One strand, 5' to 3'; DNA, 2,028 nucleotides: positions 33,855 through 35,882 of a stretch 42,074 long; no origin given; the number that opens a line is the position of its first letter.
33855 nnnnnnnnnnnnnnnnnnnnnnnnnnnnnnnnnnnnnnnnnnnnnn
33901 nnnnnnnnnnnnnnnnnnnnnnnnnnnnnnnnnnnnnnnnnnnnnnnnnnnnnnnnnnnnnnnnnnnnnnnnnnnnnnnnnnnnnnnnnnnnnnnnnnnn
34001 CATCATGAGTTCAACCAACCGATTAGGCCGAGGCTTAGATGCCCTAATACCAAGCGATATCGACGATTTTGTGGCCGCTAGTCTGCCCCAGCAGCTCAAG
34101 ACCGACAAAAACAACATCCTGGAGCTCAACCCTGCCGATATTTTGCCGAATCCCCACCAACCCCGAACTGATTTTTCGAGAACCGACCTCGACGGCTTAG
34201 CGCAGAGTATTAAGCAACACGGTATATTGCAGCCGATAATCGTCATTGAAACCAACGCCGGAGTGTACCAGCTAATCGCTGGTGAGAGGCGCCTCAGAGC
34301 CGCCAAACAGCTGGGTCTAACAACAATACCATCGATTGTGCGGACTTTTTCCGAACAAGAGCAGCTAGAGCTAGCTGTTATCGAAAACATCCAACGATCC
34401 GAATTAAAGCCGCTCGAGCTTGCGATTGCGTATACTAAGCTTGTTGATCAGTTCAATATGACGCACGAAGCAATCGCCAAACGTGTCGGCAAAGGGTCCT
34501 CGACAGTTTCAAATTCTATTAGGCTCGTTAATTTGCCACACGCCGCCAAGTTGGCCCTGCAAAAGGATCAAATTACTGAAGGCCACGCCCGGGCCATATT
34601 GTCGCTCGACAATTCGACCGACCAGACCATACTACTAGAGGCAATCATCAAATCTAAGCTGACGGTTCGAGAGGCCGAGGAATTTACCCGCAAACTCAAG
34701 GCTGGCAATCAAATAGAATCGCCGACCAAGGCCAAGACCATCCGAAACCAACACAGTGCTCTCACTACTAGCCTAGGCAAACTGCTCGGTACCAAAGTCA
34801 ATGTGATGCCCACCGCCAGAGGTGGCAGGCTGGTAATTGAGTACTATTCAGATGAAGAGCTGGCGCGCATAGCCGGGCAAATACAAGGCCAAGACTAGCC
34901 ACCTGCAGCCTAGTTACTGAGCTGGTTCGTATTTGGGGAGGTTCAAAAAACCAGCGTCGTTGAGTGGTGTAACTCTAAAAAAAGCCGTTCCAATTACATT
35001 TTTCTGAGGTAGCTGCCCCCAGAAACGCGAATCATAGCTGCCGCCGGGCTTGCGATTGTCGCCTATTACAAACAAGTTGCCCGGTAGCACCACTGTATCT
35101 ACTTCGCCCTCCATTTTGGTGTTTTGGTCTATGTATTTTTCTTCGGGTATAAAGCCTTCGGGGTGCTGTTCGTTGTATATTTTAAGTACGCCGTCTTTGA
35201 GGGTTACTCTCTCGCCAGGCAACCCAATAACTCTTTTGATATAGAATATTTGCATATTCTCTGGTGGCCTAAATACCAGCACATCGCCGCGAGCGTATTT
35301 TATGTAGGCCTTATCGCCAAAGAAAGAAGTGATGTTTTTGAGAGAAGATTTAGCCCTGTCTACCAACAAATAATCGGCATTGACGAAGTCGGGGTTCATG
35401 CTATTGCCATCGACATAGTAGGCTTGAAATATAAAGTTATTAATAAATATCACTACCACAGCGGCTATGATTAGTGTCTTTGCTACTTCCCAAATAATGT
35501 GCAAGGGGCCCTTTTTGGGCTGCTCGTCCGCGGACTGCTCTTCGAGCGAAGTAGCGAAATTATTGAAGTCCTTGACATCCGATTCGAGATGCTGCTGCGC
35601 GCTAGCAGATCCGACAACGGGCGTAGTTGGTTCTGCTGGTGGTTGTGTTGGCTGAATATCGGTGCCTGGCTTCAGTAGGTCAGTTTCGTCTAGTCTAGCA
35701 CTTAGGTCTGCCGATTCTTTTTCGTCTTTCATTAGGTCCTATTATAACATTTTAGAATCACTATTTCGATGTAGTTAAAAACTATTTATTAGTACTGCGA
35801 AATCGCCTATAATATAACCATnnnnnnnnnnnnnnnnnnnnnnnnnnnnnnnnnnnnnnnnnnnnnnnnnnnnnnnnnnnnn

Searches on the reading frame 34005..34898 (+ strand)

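Call 6: search_protein_families(library=pfam, proteins=[window:34005-34898:+], max_evalue=0.01)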
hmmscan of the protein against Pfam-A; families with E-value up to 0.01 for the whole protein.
window:34005-34898:+ (297 aa): 3 families
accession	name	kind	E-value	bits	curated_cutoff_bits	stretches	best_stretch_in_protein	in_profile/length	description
PF02195.25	ParB_N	-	8.2e-32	109.6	26.3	1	37-130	2-95/95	ParB N-terminal domain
PF17762.8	HTH_ParB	-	5e-31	107.3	22.6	1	133-232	2-101/102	ParB HTH domain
PF23552.2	ParB_C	-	9.4e-08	31.8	23.8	1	251-293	6-49/50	ParB dimerisation domain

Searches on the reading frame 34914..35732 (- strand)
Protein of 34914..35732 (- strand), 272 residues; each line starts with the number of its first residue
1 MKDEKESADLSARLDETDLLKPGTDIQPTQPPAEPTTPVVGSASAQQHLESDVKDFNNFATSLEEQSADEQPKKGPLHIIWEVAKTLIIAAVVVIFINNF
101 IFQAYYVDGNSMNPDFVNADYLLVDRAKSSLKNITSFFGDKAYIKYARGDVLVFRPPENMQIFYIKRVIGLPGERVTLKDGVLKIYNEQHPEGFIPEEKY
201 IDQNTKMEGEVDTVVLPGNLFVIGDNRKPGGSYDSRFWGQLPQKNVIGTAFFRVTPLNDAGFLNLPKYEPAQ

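Call 59: search_protein_families(library=pfam, proteins=[window:34914-35732:-], max_evalue=0.00001)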
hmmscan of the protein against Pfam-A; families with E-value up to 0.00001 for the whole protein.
window:34914-35732:- (272 aa): 1 family
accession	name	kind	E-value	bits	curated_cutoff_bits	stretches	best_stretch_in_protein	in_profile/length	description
PF10502.14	Peptidase_S26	-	8.2e-38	130.4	22.9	1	81-254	2-167/168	Signal peptidase, peptidase S26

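Call 63: find_encoding_contigs(protein=window:34914-35732:-, flank=2500, max_places=10)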
Protein window:34914-35732:- (272 aa): 2 contigs read that carry it; 2 places shown.
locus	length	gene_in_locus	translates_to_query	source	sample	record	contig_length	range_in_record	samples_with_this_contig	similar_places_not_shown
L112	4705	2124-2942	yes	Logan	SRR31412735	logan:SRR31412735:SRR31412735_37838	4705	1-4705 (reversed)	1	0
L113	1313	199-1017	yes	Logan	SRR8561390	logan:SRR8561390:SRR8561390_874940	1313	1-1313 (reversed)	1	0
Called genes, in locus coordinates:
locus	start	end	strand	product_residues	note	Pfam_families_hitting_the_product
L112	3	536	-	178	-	?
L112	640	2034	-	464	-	PF03816:LytR_cpsA_psr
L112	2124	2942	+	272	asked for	PF10502:Peptidase_S26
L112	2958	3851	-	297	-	PF02195:ParB_N, PF17762:HTH_ParB, PF23552:ParB_C (weak)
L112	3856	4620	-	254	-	PF00142:Fer4_NifH (weak), PF01656:CbiA, PF02374:ArsA_ATPase, PF06564:CBP_BcsQ (weak), PF09140:MipZ, PF10609:ParA, PF13614:AAA_31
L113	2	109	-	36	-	?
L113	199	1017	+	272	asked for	PF10502:Peptidase_S26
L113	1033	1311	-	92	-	?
